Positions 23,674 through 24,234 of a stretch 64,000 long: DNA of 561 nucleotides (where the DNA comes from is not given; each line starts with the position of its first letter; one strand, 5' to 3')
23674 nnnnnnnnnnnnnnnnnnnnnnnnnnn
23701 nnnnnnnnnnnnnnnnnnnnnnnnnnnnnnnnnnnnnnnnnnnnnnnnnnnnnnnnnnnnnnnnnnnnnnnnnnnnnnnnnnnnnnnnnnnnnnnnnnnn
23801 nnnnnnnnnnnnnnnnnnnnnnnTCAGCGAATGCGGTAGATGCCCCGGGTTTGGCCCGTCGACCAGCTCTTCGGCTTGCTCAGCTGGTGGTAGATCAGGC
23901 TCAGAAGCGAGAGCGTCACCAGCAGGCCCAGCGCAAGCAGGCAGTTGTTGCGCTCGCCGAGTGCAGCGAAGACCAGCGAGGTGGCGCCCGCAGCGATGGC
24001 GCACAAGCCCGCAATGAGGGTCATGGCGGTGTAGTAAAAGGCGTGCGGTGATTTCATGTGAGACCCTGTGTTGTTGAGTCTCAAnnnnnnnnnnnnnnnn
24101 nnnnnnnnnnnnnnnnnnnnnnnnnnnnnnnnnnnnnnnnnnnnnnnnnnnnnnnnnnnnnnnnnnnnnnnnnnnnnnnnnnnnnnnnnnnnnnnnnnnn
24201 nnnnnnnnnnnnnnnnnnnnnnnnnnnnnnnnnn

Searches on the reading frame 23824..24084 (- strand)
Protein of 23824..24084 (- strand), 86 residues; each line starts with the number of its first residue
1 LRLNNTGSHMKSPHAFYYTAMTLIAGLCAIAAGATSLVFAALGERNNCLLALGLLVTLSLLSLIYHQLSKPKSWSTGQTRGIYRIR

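Call 7: search_protein_families(library=pfam, proteins=[window:23824-24084:-], max_evalue=0.01)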
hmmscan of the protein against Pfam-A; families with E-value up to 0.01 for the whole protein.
window:23824-24084:- (86 aa): 1 family
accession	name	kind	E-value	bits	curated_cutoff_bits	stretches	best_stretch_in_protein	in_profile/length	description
PF13886.12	TM7S3_TM198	-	0.001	19.3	29.2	1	10-70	43-102/199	TM7S3/TM198-like domain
